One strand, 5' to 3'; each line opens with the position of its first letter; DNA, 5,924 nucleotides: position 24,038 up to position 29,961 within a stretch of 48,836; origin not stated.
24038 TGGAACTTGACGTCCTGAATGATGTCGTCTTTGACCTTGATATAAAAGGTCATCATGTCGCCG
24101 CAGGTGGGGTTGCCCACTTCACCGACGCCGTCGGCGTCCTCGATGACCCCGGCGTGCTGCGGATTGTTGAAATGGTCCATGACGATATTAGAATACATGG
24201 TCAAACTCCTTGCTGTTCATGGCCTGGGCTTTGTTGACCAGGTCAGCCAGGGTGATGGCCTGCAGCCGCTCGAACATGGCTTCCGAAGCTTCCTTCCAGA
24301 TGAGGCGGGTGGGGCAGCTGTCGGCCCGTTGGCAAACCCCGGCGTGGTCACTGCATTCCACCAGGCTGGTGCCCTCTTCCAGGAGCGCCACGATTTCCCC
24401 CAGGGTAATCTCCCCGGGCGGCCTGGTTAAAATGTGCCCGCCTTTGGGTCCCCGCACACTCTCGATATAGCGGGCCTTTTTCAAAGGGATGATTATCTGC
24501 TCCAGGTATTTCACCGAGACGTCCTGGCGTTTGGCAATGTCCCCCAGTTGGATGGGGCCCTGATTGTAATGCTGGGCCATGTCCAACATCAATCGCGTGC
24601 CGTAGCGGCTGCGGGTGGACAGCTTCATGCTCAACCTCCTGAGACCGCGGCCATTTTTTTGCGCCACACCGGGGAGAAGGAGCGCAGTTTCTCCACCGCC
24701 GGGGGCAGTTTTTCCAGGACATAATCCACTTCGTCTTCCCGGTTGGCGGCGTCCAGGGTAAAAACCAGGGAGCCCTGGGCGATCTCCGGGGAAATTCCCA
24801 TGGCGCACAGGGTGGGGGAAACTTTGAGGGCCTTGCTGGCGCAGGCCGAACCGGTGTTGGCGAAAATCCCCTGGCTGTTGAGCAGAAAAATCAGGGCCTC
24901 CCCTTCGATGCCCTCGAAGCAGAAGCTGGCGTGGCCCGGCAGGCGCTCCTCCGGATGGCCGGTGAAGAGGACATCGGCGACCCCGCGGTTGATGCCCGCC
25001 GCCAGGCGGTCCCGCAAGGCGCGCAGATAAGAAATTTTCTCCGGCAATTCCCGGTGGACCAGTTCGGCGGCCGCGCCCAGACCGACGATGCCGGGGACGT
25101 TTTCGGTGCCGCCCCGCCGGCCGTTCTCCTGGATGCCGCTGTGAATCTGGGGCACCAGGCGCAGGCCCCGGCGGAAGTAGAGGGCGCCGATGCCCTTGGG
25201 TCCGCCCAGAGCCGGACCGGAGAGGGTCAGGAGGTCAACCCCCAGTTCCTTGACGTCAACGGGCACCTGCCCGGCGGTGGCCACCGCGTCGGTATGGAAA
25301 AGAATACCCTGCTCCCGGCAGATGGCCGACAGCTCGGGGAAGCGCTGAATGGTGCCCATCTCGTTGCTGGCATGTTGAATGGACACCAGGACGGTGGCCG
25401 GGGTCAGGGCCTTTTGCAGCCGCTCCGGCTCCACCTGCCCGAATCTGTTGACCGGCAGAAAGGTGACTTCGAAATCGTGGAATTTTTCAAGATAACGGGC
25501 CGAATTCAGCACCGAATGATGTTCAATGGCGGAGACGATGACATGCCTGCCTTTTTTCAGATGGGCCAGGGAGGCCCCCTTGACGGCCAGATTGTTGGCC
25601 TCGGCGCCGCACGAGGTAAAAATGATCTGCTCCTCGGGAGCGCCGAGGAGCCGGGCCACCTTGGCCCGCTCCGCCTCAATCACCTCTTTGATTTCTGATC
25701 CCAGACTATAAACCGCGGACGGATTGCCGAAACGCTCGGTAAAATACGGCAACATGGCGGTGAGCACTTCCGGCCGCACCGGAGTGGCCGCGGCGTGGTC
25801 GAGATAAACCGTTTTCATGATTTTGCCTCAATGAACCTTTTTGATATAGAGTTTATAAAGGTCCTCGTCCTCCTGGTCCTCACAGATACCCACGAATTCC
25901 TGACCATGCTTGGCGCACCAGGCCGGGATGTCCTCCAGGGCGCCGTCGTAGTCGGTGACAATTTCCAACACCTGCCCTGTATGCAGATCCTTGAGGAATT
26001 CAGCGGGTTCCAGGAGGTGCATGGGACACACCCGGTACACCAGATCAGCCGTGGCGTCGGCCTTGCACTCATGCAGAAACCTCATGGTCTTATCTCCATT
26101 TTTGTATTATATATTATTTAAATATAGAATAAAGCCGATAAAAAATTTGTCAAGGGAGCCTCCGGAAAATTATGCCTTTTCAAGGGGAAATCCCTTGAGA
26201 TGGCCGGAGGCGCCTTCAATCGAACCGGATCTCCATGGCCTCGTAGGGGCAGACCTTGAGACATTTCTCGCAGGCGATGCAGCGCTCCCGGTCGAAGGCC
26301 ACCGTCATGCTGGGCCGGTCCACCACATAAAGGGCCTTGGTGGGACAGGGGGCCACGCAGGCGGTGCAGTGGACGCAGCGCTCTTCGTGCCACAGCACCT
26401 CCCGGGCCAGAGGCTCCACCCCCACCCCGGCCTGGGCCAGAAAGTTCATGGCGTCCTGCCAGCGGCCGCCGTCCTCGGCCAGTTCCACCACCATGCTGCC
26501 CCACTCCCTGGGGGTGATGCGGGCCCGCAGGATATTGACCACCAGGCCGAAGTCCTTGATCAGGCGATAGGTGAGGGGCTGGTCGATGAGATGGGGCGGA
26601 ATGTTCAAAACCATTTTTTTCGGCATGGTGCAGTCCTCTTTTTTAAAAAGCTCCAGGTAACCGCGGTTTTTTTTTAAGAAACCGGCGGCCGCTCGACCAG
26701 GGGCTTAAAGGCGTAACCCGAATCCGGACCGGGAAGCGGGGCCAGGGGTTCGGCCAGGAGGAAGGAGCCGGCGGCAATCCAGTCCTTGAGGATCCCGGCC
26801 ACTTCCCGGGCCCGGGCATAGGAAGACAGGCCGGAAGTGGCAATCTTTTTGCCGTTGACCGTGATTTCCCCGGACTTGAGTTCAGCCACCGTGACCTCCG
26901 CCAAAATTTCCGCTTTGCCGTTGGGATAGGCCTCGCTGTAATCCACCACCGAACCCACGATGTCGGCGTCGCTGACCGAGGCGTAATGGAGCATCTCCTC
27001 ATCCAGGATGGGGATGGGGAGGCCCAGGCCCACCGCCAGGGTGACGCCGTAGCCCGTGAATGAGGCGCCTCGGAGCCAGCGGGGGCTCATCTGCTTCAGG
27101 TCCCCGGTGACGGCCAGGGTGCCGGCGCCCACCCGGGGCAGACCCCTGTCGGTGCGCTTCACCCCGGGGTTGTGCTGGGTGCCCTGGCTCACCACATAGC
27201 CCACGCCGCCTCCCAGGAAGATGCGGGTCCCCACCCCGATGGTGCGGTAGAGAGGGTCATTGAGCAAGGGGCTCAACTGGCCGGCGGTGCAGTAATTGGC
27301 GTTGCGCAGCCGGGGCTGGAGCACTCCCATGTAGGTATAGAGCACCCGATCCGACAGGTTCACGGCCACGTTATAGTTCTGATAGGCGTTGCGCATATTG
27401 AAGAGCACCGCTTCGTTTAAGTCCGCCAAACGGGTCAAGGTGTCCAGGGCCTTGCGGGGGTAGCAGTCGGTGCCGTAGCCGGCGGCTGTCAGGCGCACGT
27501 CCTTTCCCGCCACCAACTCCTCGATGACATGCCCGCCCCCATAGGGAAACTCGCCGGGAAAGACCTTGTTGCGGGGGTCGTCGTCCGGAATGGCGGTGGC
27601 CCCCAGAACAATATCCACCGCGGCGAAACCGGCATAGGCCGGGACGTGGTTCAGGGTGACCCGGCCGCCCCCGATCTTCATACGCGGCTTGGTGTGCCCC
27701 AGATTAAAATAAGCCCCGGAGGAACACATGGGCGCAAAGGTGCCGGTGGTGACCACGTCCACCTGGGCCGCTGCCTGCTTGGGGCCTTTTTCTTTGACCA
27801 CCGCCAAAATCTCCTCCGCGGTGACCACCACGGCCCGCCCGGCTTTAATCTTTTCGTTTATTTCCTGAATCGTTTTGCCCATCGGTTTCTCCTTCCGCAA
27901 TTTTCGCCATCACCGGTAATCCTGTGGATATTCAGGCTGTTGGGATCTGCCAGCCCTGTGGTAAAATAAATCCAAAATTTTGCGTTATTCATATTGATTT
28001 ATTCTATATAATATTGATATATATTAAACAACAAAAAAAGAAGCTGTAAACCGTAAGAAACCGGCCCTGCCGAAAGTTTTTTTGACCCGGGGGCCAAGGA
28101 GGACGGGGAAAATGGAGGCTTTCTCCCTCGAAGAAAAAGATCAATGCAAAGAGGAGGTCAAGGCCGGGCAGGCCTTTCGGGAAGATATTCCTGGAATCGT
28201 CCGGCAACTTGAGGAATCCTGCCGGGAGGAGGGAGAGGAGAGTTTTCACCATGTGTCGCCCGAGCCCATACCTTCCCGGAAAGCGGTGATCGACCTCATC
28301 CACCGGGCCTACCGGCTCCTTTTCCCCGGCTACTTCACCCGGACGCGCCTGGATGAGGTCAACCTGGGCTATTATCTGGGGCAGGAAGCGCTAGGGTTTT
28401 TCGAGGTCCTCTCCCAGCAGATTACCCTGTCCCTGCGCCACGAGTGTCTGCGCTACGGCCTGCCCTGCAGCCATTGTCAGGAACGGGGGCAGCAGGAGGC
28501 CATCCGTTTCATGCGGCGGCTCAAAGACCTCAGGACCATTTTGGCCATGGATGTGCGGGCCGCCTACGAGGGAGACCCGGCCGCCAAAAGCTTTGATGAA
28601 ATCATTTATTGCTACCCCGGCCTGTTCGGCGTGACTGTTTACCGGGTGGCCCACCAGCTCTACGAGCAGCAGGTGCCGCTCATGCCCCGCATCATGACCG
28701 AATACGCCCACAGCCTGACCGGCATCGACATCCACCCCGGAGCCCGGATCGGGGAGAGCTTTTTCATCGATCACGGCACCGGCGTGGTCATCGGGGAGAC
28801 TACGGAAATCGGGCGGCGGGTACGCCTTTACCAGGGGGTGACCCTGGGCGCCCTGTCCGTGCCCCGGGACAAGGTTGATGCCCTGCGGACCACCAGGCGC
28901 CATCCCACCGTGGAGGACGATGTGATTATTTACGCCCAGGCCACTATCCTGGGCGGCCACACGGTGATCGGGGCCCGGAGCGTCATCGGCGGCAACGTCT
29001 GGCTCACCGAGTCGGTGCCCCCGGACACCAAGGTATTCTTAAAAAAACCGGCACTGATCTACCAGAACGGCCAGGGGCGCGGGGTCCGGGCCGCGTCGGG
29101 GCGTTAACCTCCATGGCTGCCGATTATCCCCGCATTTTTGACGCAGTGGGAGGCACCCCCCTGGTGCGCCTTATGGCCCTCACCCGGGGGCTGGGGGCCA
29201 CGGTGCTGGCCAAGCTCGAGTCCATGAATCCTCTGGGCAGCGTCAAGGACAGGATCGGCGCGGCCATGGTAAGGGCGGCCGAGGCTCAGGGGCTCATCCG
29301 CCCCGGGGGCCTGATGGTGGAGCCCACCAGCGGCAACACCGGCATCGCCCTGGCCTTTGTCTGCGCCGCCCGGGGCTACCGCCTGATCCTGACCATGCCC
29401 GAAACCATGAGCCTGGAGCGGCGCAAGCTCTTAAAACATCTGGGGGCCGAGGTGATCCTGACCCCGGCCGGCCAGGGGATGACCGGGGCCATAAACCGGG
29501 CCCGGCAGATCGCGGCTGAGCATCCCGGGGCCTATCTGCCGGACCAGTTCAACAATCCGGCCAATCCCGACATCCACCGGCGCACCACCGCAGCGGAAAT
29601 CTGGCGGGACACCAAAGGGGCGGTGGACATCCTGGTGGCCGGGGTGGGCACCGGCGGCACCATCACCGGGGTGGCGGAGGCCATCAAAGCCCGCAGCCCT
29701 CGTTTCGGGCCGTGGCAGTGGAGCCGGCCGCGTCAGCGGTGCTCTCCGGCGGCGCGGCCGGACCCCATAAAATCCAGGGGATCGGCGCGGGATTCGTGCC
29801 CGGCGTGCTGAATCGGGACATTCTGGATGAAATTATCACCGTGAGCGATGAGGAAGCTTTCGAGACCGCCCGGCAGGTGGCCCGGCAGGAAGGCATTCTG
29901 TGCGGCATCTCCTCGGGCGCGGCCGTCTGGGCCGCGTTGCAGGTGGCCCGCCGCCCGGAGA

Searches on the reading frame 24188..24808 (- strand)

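Call 80: search_protein_families(library=pfam, proteins=[window:24188-24808:-], max_evalue=0.001)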
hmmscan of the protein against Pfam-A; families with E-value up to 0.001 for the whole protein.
window:24188-24808:- (206 aa): 1 family
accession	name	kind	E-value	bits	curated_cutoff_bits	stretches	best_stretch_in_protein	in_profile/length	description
PF02082.26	Rrf2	-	1.3e-39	135.8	30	1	63-192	1-131/132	Iron-dependent Transcriptional regulator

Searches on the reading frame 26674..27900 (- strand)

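Call 42: search_protein_families(library=pfam, proteins=[window:26674-27900:-], max_evalue=0.00001)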
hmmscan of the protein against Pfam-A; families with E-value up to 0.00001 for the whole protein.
window:26674-27900:- (408 aa): 1 family
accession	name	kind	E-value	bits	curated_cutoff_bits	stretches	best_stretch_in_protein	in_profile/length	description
PF01837.22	HcyBio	-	4.2e-148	493.3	26.2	1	23-382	1-349/349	Homocysteine biosynthesis enzyme, sulfur-incorporation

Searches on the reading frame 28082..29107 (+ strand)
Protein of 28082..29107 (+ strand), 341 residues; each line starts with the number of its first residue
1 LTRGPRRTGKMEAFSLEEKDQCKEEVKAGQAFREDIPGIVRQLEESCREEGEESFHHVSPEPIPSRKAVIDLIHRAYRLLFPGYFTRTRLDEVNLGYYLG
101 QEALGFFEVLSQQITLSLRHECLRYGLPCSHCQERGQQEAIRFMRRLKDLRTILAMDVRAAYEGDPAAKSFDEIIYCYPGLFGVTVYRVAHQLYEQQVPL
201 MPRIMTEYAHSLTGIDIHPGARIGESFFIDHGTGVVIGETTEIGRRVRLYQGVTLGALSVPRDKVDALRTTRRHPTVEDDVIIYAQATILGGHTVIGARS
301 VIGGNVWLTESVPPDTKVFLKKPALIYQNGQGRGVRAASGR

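Call 42: search_protein_families(library=pfam, proteins=[window:28082-29107:+], max_evalue=0.00001)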
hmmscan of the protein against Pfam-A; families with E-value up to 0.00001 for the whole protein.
window:28082-29107:+ (341 aa): 1 family
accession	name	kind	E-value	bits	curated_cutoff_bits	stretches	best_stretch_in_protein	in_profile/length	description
PF00132.30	Hexapep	-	3.4e-08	33.3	27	0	274-308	1-34/36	Bacterial transferase hexapeptide (six repeats)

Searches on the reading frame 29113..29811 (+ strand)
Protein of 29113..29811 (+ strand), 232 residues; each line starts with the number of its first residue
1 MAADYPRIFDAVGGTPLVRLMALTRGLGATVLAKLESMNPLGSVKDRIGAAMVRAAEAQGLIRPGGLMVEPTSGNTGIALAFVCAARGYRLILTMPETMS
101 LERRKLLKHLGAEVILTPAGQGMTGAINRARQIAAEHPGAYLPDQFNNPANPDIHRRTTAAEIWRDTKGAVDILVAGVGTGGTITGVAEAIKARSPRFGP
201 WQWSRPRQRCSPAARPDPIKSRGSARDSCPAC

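Call 42: search_protein_families(library=pfam, proteins=[window:29113-29811:+], max_evalue=0.00001)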
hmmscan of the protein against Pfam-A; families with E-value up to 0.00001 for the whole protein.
window:29113-29811:+ (232 aa): 1 family
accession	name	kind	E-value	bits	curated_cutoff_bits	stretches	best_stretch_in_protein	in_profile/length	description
PF00291.31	PALP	-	2.1e-57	195.1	35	1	8-197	1-184/295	Pyridoxal-phosphate dependent enzyme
